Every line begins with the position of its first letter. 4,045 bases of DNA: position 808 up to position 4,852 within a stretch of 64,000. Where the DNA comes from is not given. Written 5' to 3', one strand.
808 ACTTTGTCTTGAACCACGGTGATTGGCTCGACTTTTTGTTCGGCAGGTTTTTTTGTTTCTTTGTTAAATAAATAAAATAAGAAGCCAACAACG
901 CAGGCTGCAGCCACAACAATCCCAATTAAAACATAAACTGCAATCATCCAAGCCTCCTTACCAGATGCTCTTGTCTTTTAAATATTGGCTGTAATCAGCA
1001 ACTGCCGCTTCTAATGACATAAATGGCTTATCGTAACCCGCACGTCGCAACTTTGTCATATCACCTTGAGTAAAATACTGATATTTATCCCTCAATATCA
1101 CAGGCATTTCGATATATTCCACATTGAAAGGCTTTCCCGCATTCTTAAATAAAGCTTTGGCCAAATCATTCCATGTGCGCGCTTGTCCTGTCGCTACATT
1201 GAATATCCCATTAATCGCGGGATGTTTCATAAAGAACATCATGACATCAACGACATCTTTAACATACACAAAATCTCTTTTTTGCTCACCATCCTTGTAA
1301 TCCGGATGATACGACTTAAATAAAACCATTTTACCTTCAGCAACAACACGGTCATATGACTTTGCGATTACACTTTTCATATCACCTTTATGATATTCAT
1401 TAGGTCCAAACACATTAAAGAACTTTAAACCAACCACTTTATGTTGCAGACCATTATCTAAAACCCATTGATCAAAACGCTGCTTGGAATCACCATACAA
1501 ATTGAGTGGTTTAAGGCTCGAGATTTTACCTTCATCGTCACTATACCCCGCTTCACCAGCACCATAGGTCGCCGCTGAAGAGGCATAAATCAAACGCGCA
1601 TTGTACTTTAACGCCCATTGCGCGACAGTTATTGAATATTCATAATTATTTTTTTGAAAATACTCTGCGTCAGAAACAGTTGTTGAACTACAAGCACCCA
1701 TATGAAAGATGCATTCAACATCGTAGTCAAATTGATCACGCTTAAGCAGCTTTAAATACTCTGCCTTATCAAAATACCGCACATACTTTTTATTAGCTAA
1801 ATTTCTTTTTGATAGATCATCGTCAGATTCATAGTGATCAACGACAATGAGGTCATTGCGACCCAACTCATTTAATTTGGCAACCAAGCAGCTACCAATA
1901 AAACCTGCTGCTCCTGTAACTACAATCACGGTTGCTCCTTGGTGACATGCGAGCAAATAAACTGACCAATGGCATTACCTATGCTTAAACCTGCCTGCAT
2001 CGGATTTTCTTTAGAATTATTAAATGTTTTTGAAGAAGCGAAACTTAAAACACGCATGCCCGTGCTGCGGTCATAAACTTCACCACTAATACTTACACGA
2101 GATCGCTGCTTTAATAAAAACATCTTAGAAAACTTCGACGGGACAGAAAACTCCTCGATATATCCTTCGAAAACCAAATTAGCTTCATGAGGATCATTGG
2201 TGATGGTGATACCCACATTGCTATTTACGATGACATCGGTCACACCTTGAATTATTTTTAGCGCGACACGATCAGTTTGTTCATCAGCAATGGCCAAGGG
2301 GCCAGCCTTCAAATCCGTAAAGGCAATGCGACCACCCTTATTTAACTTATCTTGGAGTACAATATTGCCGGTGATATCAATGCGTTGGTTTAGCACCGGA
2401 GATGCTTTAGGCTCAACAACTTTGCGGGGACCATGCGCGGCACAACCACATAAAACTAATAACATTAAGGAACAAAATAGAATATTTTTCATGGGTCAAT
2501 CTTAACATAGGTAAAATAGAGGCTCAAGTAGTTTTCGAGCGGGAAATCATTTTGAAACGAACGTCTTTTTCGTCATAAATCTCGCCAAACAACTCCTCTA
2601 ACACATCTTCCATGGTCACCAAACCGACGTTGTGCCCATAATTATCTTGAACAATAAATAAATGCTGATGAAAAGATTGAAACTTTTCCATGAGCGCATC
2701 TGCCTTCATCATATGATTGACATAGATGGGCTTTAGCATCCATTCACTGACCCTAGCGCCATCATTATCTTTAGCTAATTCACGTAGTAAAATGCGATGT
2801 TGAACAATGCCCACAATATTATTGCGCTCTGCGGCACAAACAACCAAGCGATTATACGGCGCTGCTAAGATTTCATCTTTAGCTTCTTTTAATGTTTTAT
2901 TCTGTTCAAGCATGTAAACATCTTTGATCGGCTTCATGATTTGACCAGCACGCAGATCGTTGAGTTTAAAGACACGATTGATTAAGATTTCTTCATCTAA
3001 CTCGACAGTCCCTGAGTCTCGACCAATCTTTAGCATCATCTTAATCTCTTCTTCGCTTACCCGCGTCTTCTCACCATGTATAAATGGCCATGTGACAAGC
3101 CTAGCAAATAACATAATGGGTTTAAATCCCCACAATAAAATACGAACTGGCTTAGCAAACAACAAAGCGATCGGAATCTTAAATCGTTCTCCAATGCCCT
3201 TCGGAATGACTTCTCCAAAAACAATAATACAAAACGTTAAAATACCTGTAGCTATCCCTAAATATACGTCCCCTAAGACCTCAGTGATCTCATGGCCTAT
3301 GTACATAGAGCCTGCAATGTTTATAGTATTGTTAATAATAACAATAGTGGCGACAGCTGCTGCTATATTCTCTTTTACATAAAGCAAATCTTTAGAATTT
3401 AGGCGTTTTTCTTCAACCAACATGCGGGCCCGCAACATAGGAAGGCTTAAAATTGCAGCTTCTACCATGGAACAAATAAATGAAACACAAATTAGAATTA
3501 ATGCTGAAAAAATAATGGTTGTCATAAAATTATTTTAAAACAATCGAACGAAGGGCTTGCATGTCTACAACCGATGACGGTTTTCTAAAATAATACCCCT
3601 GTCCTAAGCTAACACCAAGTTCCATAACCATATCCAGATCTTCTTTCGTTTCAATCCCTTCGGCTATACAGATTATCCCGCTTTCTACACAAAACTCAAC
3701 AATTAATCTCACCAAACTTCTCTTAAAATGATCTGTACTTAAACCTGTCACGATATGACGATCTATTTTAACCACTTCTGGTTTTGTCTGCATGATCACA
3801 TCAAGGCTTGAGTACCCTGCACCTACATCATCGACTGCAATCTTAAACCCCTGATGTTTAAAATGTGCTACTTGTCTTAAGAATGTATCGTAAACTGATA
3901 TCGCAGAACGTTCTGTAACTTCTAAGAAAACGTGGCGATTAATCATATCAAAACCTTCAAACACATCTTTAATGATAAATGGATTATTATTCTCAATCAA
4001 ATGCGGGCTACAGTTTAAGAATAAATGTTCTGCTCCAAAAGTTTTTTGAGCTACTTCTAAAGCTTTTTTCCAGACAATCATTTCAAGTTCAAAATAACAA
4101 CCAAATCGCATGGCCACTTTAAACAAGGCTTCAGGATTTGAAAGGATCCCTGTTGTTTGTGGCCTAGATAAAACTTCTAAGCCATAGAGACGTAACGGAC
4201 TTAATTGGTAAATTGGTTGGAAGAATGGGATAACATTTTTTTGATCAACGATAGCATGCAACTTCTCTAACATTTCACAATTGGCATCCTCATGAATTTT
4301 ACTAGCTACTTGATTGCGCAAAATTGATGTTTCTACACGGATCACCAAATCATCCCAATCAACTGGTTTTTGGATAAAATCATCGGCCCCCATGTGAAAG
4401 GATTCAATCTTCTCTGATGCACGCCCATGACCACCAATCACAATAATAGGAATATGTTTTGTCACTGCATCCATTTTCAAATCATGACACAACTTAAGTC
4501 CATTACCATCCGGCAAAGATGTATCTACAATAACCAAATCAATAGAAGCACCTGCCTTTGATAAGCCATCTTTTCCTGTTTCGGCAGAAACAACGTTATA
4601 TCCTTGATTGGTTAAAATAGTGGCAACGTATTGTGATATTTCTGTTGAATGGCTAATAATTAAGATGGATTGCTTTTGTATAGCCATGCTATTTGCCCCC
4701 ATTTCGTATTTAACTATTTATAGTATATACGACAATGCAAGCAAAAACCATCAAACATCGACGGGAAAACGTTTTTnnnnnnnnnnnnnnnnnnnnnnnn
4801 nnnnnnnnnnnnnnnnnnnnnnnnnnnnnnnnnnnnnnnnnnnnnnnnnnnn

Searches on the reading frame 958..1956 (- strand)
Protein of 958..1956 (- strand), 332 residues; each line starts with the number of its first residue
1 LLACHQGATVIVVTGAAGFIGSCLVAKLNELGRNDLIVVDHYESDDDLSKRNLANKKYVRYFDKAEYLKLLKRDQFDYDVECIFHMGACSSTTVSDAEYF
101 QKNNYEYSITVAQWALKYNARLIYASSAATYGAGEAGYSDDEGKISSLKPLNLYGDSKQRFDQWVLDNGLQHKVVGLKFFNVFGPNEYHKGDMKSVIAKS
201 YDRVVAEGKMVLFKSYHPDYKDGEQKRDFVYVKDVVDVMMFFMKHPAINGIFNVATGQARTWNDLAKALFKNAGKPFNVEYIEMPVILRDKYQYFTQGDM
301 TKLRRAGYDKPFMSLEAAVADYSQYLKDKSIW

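Call 43: search_protein_families(library=pfam, proteins=[window:958-1956:-], max_evalue=0.00001)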
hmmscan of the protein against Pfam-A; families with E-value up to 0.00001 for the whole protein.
window:958-1956:- (332 aa): 5 families
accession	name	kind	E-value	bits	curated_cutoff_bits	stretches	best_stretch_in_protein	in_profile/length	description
PF01370.27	Epimerase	-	5.6e-42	144.2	20.9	1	11-255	1-240/240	NAD dependent epimerase/dehydratase family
PF16363.11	GDP_Man_Dehyd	-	1.9e-18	67.5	27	1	13-281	2-274/332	GDP-mannose 4,6 dehydratase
PF04321.23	RmlD_sub_bind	-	2.7e-11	43.5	27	1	11-275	3-233/287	RmlD substrate binding domain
PF01073.25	3Beta_HSD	-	1.1e-09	38.2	22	1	12-238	1-224/280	3-beta hydroxysteroid dehydrogenase/isomerase family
PF02719.21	Polysacc_synt_2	-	4.3e-07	29.9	20.2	0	11-98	1-96/293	Polysaccharide biosynthesis protein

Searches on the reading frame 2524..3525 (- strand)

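Call 21: search_protein_families(library=pfam, proteins=[window:2524-3525:-])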
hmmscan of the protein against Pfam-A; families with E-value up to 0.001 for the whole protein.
window:2524-3525:- (333 aa): 2 families
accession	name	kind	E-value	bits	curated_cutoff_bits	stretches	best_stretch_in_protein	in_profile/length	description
PF01595.25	CNNM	-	1.1e-34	120.1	28.4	1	8-178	3-181/181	Cyclin M transmembrane N-terminal domain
PF00571.33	CBS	-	8.1e-12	45.7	24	1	259-313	1-56/57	CBS domain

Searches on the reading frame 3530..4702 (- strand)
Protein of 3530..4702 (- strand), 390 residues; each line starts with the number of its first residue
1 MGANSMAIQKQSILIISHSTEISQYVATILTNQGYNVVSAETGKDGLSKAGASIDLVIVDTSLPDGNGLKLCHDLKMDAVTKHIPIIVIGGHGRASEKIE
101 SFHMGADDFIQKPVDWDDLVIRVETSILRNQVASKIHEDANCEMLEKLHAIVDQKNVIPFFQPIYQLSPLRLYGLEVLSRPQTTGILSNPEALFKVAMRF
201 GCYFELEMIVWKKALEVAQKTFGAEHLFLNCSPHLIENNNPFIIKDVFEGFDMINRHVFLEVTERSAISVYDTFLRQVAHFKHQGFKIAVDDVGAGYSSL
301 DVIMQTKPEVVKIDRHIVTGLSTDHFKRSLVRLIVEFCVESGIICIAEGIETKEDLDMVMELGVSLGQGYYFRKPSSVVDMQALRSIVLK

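Call 21: search_protein_families(library=pfam, proteins=[window:3530-4702:-])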
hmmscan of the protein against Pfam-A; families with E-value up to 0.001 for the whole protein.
window:3530-4702:- (390 aa): 2 families
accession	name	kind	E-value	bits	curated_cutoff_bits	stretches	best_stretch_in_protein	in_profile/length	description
PF00563.25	EAL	-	3.5e-43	148.1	31.3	1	150-375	7-236/236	EAL domain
PF00072.30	Response_reg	-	1.9e-20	73.5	30.2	1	13-123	1-110/111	Response regulator receiver domain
